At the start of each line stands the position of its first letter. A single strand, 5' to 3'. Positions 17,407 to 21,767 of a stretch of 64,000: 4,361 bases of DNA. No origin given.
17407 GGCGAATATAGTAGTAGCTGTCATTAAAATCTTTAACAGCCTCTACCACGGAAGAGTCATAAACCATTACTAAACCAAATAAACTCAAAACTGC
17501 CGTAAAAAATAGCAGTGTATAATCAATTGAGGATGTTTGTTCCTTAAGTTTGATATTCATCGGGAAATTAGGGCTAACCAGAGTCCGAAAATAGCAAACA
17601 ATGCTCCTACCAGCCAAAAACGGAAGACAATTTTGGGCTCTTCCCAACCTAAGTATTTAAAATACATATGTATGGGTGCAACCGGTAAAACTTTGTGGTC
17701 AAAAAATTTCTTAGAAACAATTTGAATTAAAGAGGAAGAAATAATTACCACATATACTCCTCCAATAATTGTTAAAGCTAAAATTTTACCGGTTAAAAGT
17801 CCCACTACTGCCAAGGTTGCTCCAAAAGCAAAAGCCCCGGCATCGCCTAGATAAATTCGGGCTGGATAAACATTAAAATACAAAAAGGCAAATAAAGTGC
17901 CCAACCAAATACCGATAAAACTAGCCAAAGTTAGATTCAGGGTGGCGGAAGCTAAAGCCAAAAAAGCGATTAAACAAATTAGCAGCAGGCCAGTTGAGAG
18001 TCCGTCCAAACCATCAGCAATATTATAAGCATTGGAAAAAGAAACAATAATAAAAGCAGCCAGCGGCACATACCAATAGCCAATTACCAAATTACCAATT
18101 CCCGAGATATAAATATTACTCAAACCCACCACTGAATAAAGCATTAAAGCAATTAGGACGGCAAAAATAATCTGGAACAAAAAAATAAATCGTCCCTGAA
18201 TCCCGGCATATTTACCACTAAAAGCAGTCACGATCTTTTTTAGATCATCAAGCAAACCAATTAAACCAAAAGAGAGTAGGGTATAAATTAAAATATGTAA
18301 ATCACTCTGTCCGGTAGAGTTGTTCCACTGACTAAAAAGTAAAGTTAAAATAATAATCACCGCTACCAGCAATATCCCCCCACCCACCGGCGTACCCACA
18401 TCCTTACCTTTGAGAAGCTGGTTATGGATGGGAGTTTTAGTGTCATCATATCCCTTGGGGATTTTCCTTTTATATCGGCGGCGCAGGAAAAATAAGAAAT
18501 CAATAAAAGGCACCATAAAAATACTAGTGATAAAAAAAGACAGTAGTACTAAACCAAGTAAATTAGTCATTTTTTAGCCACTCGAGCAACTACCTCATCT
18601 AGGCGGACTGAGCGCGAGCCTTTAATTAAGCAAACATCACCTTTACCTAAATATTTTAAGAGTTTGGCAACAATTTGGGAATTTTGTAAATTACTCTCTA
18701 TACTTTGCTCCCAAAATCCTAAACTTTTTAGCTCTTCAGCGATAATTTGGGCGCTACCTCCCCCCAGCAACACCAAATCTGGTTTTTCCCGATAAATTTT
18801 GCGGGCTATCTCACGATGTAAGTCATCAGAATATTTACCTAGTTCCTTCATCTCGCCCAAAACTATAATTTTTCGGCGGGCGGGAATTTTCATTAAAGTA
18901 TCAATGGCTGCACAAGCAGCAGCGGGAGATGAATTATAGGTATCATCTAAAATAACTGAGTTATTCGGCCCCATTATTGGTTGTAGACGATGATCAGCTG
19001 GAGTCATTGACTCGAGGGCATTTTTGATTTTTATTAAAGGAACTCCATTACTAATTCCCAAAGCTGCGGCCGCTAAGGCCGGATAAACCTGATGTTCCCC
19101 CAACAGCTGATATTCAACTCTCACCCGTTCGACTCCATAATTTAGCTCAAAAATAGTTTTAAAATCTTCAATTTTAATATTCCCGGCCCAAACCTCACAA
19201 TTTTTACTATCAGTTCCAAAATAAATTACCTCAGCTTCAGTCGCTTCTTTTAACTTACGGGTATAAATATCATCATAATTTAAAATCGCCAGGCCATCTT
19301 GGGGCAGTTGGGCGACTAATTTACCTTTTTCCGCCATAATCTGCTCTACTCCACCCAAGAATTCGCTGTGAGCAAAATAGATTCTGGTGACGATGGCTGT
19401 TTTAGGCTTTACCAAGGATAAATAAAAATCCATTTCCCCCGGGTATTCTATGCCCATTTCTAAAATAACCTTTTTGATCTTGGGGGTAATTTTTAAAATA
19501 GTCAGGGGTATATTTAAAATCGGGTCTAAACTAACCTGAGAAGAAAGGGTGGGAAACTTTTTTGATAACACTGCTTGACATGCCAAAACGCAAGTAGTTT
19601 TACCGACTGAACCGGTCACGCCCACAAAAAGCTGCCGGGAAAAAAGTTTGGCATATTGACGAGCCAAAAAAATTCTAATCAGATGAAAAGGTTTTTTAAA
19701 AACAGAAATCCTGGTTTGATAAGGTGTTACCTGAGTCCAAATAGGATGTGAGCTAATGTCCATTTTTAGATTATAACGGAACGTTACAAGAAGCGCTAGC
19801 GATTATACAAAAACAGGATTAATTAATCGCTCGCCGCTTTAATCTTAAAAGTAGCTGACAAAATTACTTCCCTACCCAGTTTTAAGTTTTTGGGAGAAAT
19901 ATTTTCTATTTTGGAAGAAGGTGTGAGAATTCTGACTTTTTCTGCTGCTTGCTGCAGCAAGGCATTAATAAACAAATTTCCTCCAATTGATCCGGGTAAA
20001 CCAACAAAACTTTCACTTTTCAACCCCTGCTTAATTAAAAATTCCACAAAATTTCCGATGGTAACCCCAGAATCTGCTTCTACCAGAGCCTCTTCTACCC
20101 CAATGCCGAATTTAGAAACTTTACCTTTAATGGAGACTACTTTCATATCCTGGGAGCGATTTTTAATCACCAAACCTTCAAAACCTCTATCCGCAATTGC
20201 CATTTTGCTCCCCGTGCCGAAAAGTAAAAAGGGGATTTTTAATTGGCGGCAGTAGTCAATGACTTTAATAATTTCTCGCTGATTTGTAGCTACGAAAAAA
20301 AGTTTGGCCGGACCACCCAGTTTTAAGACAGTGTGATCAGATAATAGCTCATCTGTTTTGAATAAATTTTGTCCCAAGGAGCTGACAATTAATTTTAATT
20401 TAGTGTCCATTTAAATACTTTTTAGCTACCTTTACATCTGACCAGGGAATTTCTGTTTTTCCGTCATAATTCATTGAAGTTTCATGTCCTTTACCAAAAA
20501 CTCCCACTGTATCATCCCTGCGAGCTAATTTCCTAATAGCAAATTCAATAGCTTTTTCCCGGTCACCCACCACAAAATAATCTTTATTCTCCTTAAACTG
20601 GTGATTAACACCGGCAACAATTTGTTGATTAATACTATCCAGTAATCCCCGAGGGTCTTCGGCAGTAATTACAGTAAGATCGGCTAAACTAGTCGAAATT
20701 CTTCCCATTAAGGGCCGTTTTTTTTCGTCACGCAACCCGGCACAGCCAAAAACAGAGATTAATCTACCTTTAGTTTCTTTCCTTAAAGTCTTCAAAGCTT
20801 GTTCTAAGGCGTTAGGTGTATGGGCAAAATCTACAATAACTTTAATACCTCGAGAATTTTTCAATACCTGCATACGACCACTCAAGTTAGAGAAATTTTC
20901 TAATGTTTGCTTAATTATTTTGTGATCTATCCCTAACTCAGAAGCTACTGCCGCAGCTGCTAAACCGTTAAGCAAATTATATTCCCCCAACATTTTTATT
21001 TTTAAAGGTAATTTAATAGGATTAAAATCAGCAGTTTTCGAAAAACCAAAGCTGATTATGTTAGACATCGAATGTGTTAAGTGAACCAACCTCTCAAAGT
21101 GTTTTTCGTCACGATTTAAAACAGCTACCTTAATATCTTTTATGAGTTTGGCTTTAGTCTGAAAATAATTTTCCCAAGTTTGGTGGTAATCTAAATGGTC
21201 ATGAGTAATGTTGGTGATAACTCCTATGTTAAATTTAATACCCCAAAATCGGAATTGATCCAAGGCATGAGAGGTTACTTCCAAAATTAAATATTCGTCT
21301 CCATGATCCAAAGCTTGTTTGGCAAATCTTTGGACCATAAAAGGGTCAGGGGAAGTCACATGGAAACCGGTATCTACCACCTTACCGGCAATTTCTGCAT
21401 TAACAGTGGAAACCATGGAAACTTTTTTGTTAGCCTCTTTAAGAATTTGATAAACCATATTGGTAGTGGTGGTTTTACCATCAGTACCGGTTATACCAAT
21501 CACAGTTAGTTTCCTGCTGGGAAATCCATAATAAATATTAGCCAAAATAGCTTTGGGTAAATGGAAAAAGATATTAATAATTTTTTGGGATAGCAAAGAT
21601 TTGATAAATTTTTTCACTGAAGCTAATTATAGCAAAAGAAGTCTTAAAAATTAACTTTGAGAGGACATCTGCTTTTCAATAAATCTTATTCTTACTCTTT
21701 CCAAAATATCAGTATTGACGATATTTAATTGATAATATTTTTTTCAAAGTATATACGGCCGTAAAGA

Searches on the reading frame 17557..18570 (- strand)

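Call 3: search_protein_families(library=pfam, proteins=[window:17557-18570:-], max_evalue=0.01)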
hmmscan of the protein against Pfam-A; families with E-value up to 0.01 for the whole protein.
window:17557-18570:- (337 aa): 1 family
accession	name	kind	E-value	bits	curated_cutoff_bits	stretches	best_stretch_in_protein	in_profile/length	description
PF00953.26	Glycos_transf_4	-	2e-25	90.1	27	1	93-259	3-158/160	Glycosyl transferase family 4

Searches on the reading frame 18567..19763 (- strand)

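Call 3: search_protein_families(library=pfam, proteins=[window:18567-19763:-], max_evalue=0.01)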
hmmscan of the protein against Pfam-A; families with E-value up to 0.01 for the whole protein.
window:18567-19763:- (398 aa): 2 families
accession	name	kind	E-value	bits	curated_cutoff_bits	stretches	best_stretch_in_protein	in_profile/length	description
PF08245.18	Mur_ligase_M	-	2.2e-32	113.1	24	1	49-235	1-199/200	Mur ligase middle domain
PF02875.26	Mur_ligase_C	-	5.4e-16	60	28.4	1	258-384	1-127/127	Mur ligase, glutamate ligase domain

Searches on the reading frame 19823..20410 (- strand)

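Call 3: search_protein_families(library=pfam, proteins=[window:19823-20410:-], max_evalue=0.01)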
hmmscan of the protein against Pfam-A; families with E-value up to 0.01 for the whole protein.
window:19823-20410:- (195 aa): 1 family
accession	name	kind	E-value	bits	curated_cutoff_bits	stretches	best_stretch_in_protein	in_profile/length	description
PF01565.28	FAD_binding_4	-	6.3e-12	45.8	26.4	1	36-150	2-108/139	FAD binding domain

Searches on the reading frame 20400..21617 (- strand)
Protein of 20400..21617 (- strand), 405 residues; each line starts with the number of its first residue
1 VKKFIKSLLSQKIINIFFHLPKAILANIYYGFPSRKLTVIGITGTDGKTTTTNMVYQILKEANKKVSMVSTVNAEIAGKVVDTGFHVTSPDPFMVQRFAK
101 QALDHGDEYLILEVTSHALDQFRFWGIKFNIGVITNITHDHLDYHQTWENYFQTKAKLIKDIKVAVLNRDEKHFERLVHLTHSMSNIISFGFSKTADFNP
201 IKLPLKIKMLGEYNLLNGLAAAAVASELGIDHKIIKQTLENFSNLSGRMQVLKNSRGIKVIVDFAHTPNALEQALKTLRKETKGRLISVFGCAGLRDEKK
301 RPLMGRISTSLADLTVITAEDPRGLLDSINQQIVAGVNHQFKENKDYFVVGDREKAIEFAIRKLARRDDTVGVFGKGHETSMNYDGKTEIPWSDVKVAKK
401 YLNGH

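Call 3: search_protein_families(library=pfam, proteins=[window:20400-21617:-], max_evalue=0.01)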
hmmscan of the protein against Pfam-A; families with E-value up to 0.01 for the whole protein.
window:20400-21617:- (405 aa): 5 families
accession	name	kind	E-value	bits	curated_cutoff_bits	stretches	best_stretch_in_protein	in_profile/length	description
PF08245.18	Mur_ligase_M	-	1.9e-40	139.4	24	1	42-225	1-200/200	Mur ligase middle domain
PF02875.26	Mur_ligase_C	-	2.7e-30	106.3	28.4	1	247-377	1-127/127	Mur ligase, glutamate ligase domain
PF00107.32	ADH_zinc_N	-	0.00043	20.7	31.8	1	222-289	27-88/129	Zinc-binding dehydrogenase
PF07755.17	DUF1611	-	0.0027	17.6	25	0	36-73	11-51/201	Domain of unknown function (DUF1611_C) P-loop domain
PF01113.26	DapB_N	-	0.0073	16.8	25.6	0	253-302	66-108/124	Dihydrodipicolinate reductase, N-terminus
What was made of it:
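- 20400..21617 (-): murE-like Mur ligase (405 aa), the downstream neighbour. Pfam Mur_ligase_M/C (call 3).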
